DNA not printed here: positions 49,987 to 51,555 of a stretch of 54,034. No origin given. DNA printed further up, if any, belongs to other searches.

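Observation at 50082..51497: Single AAA+ ATPase gene bracketed by perfect 28-bp palindromic repeats with a second site exactly 33 bp away on both sides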

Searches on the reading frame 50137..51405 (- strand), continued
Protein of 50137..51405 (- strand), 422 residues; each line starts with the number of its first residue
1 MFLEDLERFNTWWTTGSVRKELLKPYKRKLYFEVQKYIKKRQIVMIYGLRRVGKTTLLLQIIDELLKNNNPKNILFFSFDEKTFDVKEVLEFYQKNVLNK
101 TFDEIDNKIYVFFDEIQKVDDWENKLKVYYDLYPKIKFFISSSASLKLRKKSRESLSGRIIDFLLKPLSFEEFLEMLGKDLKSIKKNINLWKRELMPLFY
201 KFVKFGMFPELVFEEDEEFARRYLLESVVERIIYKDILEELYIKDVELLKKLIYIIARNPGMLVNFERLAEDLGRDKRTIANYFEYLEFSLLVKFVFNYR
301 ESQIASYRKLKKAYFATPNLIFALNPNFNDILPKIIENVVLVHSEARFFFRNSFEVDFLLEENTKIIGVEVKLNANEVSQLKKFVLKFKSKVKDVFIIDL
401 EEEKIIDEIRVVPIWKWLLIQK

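Call 63: find_related_loci(query=A1, collection=viral_contigs, flank=3000)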
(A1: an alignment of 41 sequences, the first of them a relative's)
Query A1 (422 aa) in viral_contigs; peptide patterns used: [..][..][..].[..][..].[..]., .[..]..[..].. (x = any residue, [..] = any of these).
334 stretches matched a pattern; 3 encode a relative of the query (tblastn E <= 1e-3); 3 distinct loci.
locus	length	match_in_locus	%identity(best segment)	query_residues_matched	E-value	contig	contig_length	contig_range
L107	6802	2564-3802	38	1-419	2e-80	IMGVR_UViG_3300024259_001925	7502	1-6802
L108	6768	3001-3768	24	39-297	4e-14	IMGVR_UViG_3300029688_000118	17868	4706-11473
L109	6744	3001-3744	26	45-286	1e-11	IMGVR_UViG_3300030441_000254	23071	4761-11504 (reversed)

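Call 78: search_dna_similar(query=window:50140-51405:-, collection=plasmids, mode=protein, max_evalue=1e-10, max_rows=15)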
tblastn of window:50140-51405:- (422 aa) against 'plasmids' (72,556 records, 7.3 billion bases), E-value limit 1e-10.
Records with a match: 41; places in all: 42; records where one place covers at least 80% of the query: 12.
Best place of each record, by identity: <60% 41.
By first word of the organism name: Moraxella 9; Enterococcus 7; Persicobacter 3; Acinetobacter 2; Methanosphaera 2; Listeria 2; Methanomethylovorans 1; Sulfurimonas 1; Calditerrivibrio 1; Haloferax 1; and 12 more.
By predicted mobility (MOB-suite, as given by PLSDB): non-mobilizable 29; mobilizable 11; conjugative 1.
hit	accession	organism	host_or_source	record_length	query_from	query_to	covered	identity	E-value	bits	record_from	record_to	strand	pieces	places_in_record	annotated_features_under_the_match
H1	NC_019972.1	Methanomethylovorans hollandica DSM 15978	-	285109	6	369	86%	30.1%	6e-26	118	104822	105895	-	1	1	ATP-binding protein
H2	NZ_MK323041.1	Acinetobacter seifertii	-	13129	10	333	77%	31.8%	1e-28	126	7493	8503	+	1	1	ATP-binding protein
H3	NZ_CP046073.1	Sulfurimonas aquatica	cell culture,lake water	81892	3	366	86%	28.0%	1e-11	74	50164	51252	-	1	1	ATP-binding protein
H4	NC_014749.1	Calditerrivibrio nitroreducens DSM 19672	terrestrial hot spring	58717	38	380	81%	29.5%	4e-18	95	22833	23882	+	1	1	ATP-binding protein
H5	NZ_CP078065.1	Haloferax larsenii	Cell culture,Salt Lake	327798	6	372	87%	27.3%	1e-26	120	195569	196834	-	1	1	ATP-binding protein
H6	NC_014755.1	Sulfuricurvum kujiense DSM 16994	drain water from underground crude oil ...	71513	42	421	90%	26.4%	1e-17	93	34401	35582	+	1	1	ATP-binding protein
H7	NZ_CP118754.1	Methanosphaera sp. ISO3-F5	-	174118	27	371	82%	28.8%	7e-15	84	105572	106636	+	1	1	ATP-binding protein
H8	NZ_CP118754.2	Methanosphaera sp. ISO3-F5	Ovis aries,Ovine rumen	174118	27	371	82%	28.8%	7e-15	84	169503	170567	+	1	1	ATP-binding protein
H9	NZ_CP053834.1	Arcobacter cloacae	cell culture,Sewage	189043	36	358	77%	29.8%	3e-22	107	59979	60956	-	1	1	ATP-binding protein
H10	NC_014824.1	Ruminococcus albus 7 = DSM 20455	-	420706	40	365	77%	28.3%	2e-17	92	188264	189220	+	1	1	ATP-binding protein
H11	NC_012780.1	[Eubacterium] eligens ATCC 27750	-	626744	27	372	82%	26.0%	2e-13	80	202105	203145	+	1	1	ATP-binding protein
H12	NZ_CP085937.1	Lachnospira eligens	-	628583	27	372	82%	26.0%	2e-13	80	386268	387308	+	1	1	ATP-binding protein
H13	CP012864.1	Persicobacter sp. JZB09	cell culture,soil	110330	42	374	79%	26.8%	9e-11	72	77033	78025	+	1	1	record has no annotation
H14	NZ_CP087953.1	Desulfosarcina sp. BuS5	-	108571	26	374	83%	25.4%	5e-11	72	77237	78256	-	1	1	ATP-binding protein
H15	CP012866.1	Persicobacter sp. JZB09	cell culture,soil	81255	40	365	77%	27.1%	1e-12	77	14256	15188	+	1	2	record has no annotation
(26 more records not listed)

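Call 79: get_annotated_region(hit=H2, flank=2500)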
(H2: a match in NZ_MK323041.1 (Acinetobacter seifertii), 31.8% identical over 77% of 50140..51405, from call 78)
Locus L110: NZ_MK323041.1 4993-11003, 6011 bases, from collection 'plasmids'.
description: Acinetobacter seifertii strain Asp-1069 plasmid pAs1069_b, complete sequence
organism: Acinetobacter seifertii (NCBI taxid 1530123)
taxonomy: Bacteria; Pseudomonadota; Gammaproteobacteria; Moraxellales; Moraxellaceae; Acinetobacter; Acinetobacter seifertii
host: -; source: -; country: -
typing (MOB-suite, as given by PLSDB): non-mobilizable; replicon rep_cluster_1283
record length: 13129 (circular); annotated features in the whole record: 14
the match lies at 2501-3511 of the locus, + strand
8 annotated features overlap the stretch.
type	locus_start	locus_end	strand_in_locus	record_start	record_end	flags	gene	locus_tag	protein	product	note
CDS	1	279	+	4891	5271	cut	crcB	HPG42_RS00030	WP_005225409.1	fluoride efflux transporter CrcB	-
CDS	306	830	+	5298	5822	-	ppa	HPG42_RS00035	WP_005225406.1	inorganic diphosphatase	GO:0006796 - phosphate-containing compound metabolic process [Evidence IEA]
CDS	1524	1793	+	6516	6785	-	-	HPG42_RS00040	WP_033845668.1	hypothetical protein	-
CDS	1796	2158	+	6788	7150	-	-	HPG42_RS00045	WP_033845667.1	4-fold beta flower protein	-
CDS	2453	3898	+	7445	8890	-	-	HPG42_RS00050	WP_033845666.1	ATP-binding protein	-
CDS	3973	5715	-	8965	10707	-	-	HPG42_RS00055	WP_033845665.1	type IV secretory system conjugative DNA transfer family protein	-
CDS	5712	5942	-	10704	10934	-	-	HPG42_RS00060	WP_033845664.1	hypothetical protein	-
CDS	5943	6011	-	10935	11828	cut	-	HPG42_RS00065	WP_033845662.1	integrase domain-containing protein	-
